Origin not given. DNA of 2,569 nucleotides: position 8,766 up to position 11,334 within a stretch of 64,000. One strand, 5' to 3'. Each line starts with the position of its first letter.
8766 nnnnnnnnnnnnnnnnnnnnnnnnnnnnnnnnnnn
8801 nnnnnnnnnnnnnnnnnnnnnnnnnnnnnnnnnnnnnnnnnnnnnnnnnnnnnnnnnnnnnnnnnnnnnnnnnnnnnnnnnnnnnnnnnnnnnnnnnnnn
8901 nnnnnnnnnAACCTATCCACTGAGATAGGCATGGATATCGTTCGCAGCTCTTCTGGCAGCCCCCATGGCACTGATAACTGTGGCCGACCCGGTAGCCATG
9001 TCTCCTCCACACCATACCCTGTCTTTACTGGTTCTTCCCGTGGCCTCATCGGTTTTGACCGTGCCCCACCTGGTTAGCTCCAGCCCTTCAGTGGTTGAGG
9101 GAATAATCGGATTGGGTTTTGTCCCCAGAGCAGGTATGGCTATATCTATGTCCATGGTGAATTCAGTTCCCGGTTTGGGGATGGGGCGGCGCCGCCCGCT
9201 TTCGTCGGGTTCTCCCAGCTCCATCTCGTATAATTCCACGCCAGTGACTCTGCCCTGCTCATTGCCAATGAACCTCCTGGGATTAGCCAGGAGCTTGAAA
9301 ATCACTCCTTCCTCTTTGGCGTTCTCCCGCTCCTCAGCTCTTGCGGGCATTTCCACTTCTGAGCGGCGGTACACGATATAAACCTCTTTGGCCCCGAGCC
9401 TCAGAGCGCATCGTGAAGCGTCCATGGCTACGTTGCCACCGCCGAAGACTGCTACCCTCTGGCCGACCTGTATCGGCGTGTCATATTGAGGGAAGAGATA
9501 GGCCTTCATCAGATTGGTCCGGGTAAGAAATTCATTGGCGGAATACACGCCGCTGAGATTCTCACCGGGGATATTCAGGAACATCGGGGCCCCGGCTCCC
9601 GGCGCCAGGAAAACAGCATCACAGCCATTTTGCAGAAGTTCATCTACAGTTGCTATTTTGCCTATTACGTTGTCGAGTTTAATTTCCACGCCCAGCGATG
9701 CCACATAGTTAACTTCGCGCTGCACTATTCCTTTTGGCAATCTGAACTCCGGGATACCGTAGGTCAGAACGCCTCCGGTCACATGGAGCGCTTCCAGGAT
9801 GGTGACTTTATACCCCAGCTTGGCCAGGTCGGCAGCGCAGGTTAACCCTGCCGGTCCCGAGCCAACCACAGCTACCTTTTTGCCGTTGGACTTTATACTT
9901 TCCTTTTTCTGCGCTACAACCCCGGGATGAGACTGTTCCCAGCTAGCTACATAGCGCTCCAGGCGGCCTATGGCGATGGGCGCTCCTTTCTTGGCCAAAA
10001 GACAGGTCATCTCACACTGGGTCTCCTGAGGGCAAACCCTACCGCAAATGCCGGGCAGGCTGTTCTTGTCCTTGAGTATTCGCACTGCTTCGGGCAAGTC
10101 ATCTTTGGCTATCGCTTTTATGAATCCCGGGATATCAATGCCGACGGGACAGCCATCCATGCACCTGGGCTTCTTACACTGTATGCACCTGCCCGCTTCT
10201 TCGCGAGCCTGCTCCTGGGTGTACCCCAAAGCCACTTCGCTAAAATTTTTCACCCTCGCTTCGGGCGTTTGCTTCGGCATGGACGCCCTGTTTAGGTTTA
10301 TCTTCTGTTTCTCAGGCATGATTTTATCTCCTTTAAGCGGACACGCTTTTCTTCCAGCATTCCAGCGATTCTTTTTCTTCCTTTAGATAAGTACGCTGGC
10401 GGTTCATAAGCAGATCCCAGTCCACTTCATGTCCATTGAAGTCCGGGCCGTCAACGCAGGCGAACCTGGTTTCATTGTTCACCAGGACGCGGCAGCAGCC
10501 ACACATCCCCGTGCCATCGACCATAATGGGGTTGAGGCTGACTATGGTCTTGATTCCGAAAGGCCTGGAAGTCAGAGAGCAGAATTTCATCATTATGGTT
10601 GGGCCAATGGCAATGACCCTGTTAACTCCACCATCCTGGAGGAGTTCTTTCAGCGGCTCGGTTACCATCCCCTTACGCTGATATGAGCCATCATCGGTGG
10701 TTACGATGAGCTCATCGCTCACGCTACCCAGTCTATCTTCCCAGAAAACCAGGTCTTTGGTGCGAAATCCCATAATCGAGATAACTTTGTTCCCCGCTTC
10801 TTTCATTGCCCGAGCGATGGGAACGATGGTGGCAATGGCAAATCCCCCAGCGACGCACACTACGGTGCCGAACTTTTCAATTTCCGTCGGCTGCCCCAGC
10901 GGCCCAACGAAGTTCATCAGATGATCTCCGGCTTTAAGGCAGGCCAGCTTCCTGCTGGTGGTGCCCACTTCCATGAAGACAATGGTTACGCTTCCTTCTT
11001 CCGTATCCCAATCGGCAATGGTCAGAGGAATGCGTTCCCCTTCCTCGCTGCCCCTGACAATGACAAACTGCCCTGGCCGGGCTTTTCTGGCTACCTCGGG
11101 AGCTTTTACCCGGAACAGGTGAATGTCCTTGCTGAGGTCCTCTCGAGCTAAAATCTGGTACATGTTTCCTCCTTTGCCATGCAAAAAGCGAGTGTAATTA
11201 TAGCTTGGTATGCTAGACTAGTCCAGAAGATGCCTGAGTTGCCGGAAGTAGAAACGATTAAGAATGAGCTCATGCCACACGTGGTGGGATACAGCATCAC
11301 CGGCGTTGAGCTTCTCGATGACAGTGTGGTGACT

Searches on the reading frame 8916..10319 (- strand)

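Call 54: search_protein_families(library=pfam, proteins=[window:8916-10319:-], max_evalue=0.001)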
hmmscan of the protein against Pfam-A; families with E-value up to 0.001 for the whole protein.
window:8916-10319:- (468 aa): 14 families
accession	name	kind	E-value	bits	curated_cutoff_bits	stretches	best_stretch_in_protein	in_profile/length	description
PF14691.11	Fer4_20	-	2.6e-43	146.9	25.8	1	22-130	1-110/113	Dihydroprymidine dehydrogenase domain II, 4Fe-4S cluster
PF07992.20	Pyr_redox_2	-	9.2e-36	124.2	26.1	1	147-453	1-289/291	Pyridine nucleotide-disulphide oxidoreductase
PF00070.33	Pyr_redox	-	2.4e-14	54.1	22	2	288-363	1-79/82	Pyridine nucleotide-disulphide oxidoreductase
PF13450.12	NAD_binding_8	-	4.8e-09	36.8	21.9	1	151-194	1-45/68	NAD(P)-binding Rossmann-like domain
PF13738.12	Pyr_redox_3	-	1.3e-08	34.9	30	0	151-181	2-33/305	Pyridine nucleotide-disulphide oxidoreductase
PF01266.30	DAO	-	1.8e-07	31.5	27.9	1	148-178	1-31/353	FAD dependent oxidoreductase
PF12831.13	FAD_oxidored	-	1.6e-06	28.1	27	1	149-189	2-42/416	FAD dependent oxidoreductase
PF00890.30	FAD_binding_2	-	2.4e-06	27.5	20.4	1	149-185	2-38/414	FAD binding domain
PF01262.27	AlaDh_PNT_C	-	3.3e-06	27.1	23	0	261-321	5-62/214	Alanine dehydrogenase/PNT, C-terminal domain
PF01946.23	Thi4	-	7.1e-06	25.9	26.2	1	145-192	16-64/235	Thi4 family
PF03486.20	HI0933_like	-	7.6e-05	22.7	50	1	148-180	2-34/244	HI0933-like protein Rossmann domain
PF01494.25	FAD_binding_3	-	0.00017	21.4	22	1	148-179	3-34/349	FAD binding domain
PF13241.12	NAD_binding_7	-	0.00035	21.5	22.1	0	142-175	3-36/104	Putative NAD(P)-binding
PF01134.28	GIDA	-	0.00068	19.2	22.1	0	148-206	1-59/391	Glucose inhibited division protein A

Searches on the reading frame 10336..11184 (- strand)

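Call 54: search_protein_families(library=pfam, proteins=[window:10336-11184:-], max_evalue=0.001)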
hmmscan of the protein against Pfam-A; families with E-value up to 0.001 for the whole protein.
window:10336-11184:- (283 aa): 2 families
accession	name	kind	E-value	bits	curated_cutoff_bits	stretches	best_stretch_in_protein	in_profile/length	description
PF10418.14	DHODB_Fe-S_bind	-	2.4e-12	46.8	23.9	1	218-255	1-41/41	Iron-sulfur cluster binding domain of dihydroorotate dehydrogenase B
PF00970.30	FAD_binding_6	-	8.1e-05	23.3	21.1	1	11-98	4-96/99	Oxidoreductase FAD-binding domain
